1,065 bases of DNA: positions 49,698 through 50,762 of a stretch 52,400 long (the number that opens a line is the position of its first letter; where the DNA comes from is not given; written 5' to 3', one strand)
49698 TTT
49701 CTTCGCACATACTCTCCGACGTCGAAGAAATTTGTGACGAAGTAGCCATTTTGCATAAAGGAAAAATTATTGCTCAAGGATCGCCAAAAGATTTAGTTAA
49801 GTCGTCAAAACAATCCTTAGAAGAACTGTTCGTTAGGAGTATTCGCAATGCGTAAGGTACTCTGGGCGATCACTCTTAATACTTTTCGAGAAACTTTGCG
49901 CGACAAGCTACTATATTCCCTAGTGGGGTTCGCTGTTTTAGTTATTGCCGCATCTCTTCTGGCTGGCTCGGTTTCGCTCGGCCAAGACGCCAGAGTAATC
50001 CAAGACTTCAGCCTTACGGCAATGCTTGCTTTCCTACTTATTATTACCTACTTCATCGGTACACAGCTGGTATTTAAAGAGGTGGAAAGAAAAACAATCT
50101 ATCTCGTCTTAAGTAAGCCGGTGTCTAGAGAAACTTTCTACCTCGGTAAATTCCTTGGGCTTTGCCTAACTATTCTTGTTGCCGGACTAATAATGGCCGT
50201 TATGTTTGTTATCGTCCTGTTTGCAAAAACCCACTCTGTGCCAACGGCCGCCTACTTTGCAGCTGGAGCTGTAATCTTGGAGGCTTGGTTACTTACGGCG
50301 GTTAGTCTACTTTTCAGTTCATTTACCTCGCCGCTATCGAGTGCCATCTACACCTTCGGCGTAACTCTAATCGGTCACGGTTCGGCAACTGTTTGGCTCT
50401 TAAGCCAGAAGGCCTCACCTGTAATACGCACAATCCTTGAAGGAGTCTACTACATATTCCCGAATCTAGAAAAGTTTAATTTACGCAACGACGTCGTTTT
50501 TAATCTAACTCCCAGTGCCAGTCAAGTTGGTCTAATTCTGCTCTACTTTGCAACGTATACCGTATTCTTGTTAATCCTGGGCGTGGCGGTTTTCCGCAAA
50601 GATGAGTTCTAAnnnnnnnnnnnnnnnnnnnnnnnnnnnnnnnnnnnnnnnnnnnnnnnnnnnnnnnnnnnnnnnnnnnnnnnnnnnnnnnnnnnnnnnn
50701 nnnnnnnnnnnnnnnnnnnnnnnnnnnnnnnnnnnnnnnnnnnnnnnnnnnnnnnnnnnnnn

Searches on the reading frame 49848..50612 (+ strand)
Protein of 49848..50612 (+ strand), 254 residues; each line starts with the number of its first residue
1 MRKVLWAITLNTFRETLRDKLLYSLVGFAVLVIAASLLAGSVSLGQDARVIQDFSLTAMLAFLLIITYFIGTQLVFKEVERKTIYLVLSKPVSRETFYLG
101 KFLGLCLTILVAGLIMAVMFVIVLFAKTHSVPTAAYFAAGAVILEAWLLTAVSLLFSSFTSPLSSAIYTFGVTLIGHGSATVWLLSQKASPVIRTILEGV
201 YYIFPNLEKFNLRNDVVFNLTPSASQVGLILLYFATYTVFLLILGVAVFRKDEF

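Call 61: search_protein_families(library=pfam, proteins=[window:49848-50612:+], max_evalue=0.001)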
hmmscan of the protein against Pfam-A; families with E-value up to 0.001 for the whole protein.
window:49848-50612:+ (254 aa): 4 families
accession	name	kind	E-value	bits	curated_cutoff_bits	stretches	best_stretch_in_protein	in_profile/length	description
PF12679.13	ABC2_membrane_2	-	1.3e-14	54.6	27.2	1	6-253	1-282/283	ABC-2 family transporter protein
PF12730.13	ABC2_membrane_4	-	1.3e-06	28.9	27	1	23-174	16-173/179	ABC-2 family transporter protein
PF12698.13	ABC2_membrane_3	-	1e-05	25.2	31.6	1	50-246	159-346/347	ABC-2 family transporter protein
PF01061.29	ABC2_membrane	-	2.4e-05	24.4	26.9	1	5-166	3-162/211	ABC-2 type transporter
